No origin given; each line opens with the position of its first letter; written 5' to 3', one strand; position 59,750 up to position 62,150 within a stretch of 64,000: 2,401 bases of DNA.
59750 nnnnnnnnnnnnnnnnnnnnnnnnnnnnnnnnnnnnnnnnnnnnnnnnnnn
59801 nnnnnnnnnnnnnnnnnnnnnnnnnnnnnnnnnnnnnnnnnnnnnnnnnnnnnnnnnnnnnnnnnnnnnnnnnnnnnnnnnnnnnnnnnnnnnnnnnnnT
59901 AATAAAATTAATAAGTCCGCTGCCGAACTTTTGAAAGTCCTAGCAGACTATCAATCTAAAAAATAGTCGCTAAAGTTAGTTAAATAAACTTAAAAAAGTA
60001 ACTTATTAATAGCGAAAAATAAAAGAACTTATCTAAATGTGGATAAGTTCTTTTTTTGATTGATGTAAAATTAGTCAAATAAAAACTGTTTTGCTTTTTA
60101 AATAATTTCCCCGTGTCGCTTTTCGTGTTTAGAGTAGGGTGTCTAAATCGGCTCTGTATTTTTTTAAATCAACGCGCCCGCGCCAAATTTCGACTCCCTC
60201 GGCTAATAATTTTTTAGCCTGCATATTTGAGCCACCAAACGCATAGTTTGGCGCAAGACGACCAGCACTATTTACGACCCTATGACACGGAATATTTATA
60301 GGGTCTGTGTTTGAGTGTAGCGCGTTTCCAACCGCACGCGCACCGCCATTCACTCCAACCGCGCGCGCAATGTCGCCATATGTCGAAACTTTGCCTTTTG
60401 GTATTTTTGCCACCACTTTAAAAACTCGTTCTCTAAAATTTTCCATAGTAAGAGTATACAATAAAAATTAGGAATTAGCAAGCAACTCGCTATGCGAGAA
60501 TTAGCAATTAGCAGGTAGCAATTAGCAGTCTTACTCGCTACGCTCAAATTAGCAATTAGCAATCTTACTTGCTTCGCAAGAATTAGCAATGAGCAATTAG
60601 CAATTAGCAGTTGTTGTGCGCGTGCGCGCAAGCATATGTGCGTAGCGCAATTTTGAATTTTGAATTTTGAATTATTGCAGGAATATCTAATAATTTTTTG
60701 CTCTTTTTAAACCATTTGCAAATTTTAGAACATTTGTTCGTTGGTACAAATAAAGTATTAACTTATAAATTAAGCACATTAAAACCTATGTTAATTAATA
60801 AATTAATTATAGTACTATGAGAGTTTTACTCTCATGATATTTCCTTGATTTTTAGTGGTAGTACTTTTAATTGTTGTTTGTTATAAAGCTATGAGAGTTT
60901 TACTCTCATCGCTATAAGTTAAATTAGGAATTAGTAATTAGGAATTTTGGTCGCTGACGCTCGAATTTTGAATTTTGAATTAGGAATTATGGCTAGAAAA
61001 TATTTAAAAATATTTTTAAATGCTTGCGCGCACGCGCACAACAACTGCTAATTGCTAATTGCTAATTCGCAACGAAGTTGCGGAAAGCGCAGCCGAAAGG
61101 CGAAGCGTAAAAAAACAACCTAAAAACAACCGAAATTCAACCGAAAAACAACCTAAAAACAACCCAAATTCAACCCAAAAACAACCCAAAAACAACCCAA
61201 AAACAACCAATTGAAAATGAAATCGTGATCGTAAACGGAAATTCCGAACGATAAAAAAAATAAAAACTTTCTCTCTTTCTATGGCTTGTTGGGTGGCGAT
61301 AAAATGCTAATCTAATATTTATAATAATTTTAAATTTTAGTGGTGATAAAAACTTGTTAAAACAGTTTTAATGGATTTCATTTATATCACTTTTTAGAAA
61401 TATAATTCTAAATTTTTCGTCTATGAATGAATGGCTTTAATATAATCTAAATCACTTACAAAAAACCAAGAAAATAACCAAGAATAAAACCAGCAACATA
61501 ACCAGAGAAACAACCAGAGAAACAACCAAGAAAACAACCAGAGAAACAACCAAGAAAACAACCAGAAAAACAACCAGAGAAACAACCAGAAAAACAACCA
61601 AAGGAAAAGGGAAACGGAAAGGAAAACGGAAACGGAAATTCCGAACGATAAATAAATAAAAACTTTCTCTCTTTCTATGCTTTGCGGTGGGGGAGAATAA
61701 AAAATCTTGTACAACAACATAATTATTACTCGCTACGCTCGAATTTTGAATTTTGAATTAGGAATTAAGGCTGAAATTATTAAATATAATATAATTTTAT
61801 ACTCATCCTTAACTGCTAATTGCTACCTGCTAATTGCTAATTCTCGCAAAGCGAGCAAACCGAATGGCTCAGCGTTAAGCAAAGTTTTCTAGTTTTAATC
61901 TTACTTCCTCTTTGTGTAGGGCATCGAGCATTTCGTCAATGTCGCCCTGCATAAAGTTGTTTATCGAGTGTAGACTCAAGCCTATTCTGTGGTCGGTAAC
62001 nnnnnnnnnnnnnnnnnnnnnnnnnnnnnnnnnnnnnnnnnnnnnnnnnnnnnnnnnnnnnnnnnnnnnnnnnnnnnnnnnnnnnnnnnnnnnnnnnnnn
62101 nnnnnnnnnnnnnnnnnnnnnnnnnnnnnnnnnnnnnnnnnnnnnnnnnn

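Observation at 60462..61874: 1.4-kb gene-free stretch in a compact genome, composed entirely of nested repeat modules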

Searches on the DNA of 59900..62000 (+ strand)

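Call 15: search_rna_families(source=window, start=59900, end=62000, threshold=evalue, max_evalue=5)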
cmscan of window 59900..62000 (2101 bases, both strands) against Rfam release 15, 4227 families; matches with E-value up to 5: 2.
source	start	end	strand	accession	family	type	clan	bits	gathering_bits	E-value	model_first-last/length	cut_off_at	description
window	60024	60094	-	RF02844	RefA9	Gene; antisense;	-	21.5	49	2.8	1-64/64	no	Enterococcus sRNA A9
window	60021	60054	+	RF03208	mir-1781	Gene; miRNA;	-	18.7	68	3.1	1-86/86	no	mir-1781 microRNA precursor family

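Call 53: search_dna_similar(query=window:60447-61874:+, collection=plasmids, mode=distant, max_rows=10)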
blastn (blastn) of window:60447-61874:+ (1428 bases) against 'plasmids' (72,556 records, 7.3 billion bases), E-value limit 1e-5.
No match.

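Call 54: search_dna_similar(query=window:60447-61874:+, collection=phages, mode=distant, max_rows=10)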
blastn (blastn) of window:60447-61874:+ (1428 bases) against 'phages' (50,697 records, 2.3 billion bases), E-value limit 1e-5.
No match.

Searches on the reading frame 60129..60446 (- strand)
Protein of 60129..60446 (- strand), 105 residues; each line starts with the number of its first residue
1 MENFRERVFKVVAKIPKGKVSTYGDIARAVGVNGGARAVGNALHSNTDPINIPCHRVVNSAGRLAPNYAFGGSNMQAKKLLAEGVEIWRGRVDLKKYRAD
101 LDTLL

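Call 35: search_protein_families(library=pfam, proteins=[window:60129-60446:-], max_evalue=0.001)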
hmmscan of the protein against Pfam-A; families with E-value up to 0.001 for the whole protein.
window:60129-60446:- (105 aa): 1 family
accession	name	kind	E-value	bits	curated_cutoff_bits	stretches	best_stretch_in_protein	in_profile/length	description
PF01035.26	DNA_binding_1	-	5.9e-28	97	27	1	3-85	1-81/81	6-O-methylguanine DNA methyltransferase, DNA binding domain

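Call 66: find_homologous_proteins(query=window:60129-60446:-, max_evalue=1e-20)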
Query window:60129-60446:- (105 aa): 340 proteins with E <= 1e-20 among 1047 candidates; the best 120 are listed.
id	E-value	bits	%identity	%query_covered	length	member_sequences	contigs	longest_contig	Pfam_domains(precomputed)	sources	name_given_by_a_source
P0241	4.1e-63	228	100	100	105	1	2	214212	PF01035.27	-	-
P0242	5.9e-42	160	70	100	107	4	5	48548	PF01035.27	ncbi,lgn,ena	-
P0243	3.7e-40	154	73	93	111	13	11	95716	PF01035.27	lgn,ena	-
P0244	4.0e-37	144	65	96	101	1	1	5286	PF01035.27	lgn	-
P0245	1.6e-36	142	66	96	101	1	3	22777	PF01035.27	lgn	-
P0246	3.6e-31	125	65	93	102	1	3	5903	PF01035.27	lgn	-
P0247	4.4e-29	119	57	96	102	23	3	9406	PF01035.27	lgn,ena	-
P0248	4.5e-29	119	62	90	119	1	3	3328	PF01035.27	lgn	-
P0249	5.0e-29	118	60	91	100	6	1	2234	PF01035.27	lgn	-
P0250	5.7e-29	118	61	88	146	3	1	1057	PF04237.19,PF01035.27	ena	-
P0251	7.8e-29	118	62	88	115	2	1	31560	PF01035.27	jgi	-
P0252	3.0e-28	116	56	93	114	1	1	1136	PF01035.27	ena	-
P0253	3.1e-28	116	63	90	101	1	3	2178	PF01035.27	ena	-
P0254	5.7e-28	115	58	94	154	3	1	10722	PF01035.27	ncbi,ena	-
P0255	6.7e-28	115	60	88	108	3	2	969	PF01035.27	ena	-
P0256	6.8e-28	115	59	88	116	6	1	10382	PF01035.27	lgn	-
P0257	8.5e-28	114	58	91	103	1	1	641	PF01035.27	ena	-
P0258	8.7e-28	114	59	89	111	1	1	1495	PF01035.27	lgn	-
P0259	9.3e-28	114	57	94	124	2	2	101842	PF01035.27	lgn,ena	-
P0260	1.0e-27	114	59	91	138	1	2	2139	PF01035.27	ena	-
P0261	1.0e-27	114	59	88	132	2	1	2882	PF04237.19,PF01035.27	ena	-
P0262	1.3e-27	114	59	92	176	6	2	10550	PF04237.19,PF01035.27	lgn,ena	-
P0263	1.3e-27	114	61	89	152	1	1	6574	PF04237.19,PF01035.27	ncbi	-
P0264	1.5e-27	114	58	91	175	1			PF04237.19,PF01035.27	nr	nr:methylated-DNA--[protein]-cysteine S-methyltransferase [Lachnospiraceae bacterium]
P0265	1.6e-27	114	60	88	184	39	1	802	PF04237.19,PF01035.27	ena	-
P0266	2.0e-27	113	58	92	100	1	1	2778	PF01035.27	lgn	-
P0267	2.1e-27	113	61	93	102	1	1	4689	PF01035.27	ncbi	-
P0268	2.2e-27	113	61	88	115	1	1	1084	PF01035.27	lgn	-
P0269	2.2e-27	113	61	88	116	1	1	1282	PF01035.27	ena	-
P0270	3.0e-27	113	61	92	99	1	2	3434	PF01035.27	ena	-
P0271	3.3e-27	113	58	96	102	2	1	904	PF01035.27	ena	-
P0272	3.6e-27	112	60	89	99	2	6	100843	PF01035.27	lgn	-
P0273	3.8e-27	112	57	93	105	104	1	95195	PF01035.27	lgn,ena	-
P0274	4.2e-27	112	58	91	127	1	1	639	PF01035.27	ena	-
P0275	4.4e-27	112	60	92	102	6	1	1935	PF01035.27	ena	-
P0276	4.8e-27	112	59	88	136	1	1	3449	PF04237.19,PF01035.27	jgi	jgi:O-6-methylguanine DNA methyltransferase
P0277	6.2e-27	112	60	88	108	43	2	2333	PF01035.27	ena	-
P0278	6.5e-27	112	57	92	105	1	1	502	PF01035.27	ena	-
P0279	6.9e-27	112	61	89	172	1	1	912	PF04237.19,PF01035.27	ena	-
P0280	7.2e-27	111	60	90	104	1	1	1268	PF01035.27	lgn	-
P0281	7.2e-27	111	59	89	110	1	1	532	PF01035.27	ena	-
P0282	8.1e-27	111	58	95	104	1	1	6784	PF01035.27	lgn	-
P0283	8.5e-27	111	57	90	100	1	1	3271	PF01035.27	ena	-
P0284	9.2e-27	111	60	88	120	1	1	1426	PF01035.27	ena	-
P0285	9.5e-27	111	58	86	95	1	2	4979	PF01035.27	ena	-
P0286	9.9e-27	111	59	88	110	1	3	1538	PF01035.27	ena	-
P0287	1.1e-26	111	58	88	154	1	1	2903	PF04237.19,PF01035.27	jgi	jgi:O-6-methylguanine DNA methyltransferase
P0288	1.1e-26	111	59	87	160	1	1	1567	PF04237.19,PF01035.27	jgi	jgi:O-6-methylguanine DNA methyltransferase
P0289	1.1e-26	111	57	92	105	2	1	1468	PF01035.27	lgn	-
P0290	1.3e-26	111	60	88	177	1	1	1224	PF04237.19,PF01035.27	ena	-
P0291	1.4e-26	111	60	94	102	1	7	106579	PF01035.27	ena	-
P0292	1.5e-26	110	58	91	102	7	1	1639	PF01035.27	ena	-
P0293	1.5e-26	110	53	100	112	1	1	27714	PF01035.27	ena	-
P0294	1.5e-26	110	58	88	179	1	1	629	PF04237.19,PF01035.27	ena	-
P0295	1.6e-26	110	58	86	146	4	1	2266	PF04237.19,PF01035.27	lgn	-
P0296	1.6e-26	110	60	88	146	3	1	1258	PF04237.19,PF01035.27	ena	-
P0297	1.7e-26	110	57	93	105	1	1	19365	PF01035.27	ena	-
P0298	1.9e-26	110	55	90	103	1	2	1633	PF01035.27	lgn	-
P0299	2.2e-26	110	59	87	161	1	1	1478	PF04237.19,PF01035.27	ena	-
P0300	2.3e-26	110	58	89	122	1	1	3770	PF01035.27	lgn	-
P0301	2.7e-26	110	67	79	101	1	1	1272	PF01035.27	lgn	-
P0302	2.7e-26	110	59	94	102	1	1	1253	PF01035.27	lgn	-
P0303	2.8e-26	110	60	89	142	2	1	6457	PF01035.27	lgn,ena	-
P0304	2.9e-26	110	59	88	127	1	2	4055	PF01035.27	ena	-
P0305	3.1e-26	109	59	88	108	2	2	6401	PF01035.27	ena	-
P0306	3.2e-26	109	55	94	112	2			PF01035.27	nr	nr:MGMT family protein [Lachnospiraceae bacterium]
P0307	3.3e-26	109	59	92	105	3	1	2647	PF01035.27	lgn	-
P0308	3.4e-26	109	59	88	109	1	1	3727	PF01035.27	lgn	-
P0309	3.5e-26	109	59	88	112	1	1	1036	PF01035.27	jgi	jgi:O-6-methylguanine DNA methyltransferase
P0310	3.7e-26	109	57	89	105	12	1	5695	PF01035.27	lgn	-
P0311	4.2e-26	109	56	91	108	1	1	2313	PF01035.27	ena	-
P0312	4.5e-26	109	55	92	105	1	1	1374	PF01035.27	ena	-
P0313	4.6e-26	109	60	90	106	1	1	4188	PF01035.27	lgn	-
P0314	5.0e-26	109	55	98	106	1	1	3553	PF01035.27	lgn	-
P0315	5.8e-26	109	57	88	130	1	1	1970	PF04237.19,PF01035.27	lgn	-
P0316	6.8e-26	108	59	90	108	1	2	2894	PF01035.27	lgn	-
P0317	6.9e-26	108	56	92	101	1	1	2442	PF01035.27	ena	-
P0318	7.0e-26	108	60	89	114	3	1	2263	PF01035.27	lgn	-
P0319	7.2e-26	108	56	92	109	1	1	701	PF01035.27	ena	-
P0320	7.4e-26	108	60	89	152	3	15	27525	PF04237.19,PF01035.27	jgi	jgi:O-6-methylguanine DNA methyltransferase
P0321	7.4e-26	108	59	87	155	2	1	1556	PF04237.19,PF01035.27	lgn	-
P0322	7.6e-26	108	58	91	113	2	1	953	PF01035.27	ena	-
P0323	7.9e-26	108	54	95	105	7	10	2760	PF01035.27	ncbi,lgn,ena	-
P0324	8.0e-26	108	60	89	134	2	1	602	PF01035.27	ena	-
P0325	8.5e-26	108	57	91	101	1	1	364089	PF01035.27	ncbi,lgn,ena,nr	ncbi:MAG: MGMT family protein [Clostridiales bacterium]|nr:MGMT family protein [Clostridiales bacter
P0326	9.3e-26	108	55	88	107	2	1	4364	PF01035.27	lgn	-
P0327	9.3e-26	108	62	88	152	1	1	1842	PF01035.27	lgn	-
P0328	1.3e-25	107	57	92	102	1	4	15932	PF01035.27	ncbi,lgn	-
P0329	1.3e-25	107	61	90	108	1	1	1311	PF01035.27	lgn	-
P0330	1.3e-25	107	58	90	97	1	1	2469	PF01035.27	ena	-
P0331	1.4e-25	107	58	90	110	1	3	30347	PF01035.27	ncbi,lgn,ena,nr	ncbi:MAG: MGMT family protein [Spirochaetales bacterium]|nr:MGMT family protein [Spirochaetales bact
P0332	1.4e-25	107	56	92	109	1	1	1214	PF01035.27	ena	-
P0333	1.4e-25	107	54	96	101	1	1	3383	PF01035.27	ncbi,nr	ncbi:MAG: O-6-methylguanine DNA methyltransferase [Microgenomates group bacterium LiPW_16]|nr:MAG: O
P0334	1.6e-25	107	57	90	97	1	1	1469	PF01035.27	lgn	-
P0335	1.8e-25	107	59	89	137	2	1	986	PF04237.19,PF01035.27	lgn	-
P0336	2.1e-25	107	59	89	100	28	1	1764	PF01035.27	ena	-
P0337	2.1e-25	107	57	88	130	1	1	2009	PF04237.19,PF01035.27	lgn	-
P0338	2.2e-25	107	56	91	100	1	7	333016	PF01035.27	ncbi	-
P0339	2.3e-25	107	57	94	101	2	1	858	PF01035.27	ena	-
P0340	2.5e-25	107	59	93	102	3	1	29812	PF01035.27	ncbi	-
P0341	2.5e-25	107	61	86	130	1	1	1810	PF01035.27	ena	-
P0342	2.7e-25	106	56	92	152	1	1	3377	PF04237.19,PF01035.27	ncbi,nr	ncbi:MAG: methylated-DNA--[protein]-cysteine S-methyltransferase, partial [Spirochaetales bacterium]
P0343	2.7e-25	106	56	91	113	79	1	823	PF01035.27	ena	-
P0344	2.9e-25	106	55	90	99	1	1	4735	PF01035.27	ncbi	-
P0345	3.0e-25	106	59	86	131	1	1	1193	PF01035.27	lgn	-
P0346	3.0e-25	106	57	90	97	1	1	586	PF01035.27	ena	-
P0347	3.1e-25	106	59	90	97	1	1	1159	PF01035.27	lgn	-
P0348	3.3e-25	106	56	91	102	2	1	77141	PF01035.27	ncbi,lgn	-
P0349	3.5e-25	106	58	90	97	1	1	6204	PF01035.27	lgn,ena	-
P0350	3.7e-25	106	57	90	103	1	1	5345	PF01035.27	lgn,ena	-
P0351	3.8e-25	106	58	90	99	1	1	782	PF01035.27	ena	-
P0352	3.8e-25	106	56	91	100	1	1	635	PF01035.27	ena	-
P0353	3.9e-25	106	55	92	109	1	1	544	PF01035.27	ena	-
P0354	4.0e-25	106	57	89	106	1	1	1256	PF01035.27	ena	-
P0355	4.2e-25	106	59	90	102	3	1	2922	PF01035.27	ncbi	-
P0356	4.4e-25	106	57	88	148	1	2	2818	PF04237.19,PF01035.27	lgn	-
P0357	4.5e-25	106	58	90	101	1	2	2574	PF01035.27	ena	-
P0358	4.5e-25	106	58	88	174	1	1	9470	PF04237.19,PF01035.27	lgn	-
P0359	4.9e-25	106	59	89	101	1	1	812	PF01035.27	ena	-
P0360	5.1e-25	106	57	90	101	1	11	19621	PF01035.27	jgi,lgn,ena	-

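Call 67: find_encoding_contigs(protein=window:60129-60446:-, flank=10000, max_places=6)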
Protein window:60129-60446:- (105 aa): 3 contigs read that carry it; 3 places shown.
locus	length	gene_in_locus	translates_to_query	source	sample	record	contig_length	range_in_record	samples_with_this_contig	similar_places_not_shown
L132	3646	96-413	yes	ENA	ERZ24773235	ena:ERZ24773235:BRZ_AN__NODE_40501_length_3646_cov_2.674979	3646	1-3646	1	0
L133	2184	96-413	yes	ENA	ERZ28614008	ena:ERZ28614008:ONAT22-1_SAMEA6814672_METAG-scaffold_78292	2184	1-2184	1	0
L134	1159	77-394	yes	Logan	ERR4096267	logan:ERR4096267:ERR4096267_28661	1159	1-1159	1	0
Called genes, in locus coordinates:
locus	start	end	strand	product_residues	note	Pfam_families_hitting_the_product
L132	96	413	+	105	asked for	PF01035:DNA_binding_1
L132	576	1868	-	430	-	-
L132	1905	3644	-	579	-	?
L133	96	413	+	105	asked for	PF01035:DNA_binding_1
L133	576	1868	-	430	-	-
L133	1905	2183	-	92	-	?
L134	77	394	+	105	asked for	PF01035:DNA_binding_1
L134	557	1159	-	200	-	?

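Call 68: find_encoding_contigs(protein=P0242, flank=10000, max_places=5)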
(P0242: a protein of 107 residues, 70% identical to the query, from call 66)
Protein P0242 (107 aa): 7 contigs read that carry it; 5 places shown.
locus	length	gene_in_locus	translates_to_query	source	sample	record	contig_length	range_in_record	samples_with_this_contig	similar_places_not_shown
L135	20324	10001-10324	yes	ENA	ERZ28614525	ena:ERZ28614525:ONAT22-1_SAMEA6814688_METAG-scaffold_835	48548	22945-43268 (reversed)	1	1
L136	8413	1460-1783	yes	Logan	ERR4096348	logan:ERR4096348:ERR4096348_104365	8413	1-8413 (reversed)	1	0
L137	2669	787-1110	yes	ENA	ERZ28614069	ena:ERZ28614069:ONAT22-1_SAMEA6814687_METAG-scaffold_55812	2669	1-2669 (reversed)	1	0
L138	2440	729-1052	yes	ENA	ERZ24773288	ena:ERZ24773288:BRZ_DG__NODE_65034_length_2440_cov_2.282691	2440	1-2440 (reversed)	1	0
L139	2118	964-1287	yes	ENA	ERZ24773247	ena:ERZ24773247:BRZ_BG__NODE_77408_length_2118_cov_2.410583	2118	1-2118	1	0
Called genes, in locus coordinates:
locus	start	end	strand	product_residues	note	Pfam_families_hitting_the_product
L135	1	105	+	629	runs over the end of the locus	PF01807:Zn_ribbon_DnaG, PF08275:DNAG_N, PF01751:Toprim, PF13155:Toprim_2, PF13362:Toprim_3 (weak), PF13662:Toprim_4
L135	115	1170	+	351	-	PF00140:Sigma70_r1_2, PF04542:Sigma70_r2, PF04539:Sigma70_r3, PF04545:Sigma70_r4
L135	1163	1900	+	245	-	PF12847:Methyltransf_18, PF04816:TrmK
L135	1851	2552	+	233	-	PF02591:Zn_ribbon_9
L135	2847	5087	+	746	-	PF09371:Tex_N, PF22706:Tex_central_region, PF14639:YqgF, PF16921:Tex_YqgF, PF12836:HHH_3, PF17674:HHH_9, PF00575:S1, PF23459:S1_RRP5, +1 more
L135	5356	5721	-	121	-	PF13560:HTH_31 (weak), PF01381:HTH_3, PF12844:HTH_19, PF13443:HTH_26 (weak)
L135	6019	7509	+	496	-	PF05697:Trigger_N, PF00254:FKBP_C, PF05698:Trigger_C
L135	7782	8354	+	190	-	PF00574:CLP_protease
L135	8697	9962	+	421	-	PF06689:zf-C4_ClpX, PF00493:MCM, PF01078:Mg_chelatase (faint), PF05496:RuvB_N (faint), PF00004:AAA, PF07724:AAA_2, PF07728:AAA_5, PF10431:ClpB_D2-small, +1 more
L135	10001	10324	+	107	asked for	PF01035:DNA_binding_1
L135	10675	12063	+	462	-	PF11638:DnaA_N (weak), PF00308:Bac_DnaA, PF01695:IstB_IS21 (weak), PF00004:AAA (weak), PF08299:Bac_DnaA_C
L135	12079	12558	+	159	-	PF12773:DZR (faint), PF13240:Zn_Ribbon_1 (faint)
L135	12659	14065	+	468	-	PF00092:VWA, PF13519:VWA_2, PF27268:CsxB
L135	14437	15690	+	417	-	PF02463:SMC_N, PF13175:AAA_15, PF13476:AAA_23, PF13304:AAA_21 (weak)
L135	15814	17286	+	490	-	-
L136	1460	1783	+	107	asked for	PF01035:DNA_binding_1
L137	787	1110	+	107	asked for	PF01035:DNA_binding_1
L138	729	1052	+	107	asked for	PF01035:DNA_binding_1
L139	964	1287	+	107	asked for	PF01035:DNA_binding_1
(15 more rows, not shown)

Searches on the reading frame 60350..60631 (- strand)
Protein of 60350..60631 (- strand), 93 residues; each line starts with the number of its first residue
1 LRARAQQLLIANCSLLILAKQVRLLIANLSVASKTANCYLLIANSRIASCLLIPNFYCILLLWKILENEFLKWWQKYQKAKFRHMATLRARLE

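Call 77: search_protein_families(library=pfam, proteins=[window:60350-60631:-], max_evalue=0.1)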
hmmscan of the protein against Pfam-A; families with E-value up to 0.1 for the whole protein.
window:60350-60631:- (93 aa): 0 families

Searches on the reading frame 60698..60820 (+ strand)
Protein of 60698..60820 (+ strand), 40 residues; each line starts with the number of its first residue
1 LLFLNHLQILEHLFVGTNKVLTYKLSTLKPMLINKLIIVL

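Call 77: search_protein_families(library=pfam, proteins=[window:60698-60820:+], max_evalue=0.1)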
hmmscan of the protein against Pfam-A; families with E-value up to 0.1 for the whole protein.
window:60698-60820:+ (40 aa): 1 family
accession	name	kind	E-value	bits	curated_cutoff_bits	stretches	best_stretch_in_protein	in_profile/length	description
PF18515.6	Rh5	-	0.054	13.6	26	1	5-36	217-248/255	Rh5 coiled-coil domain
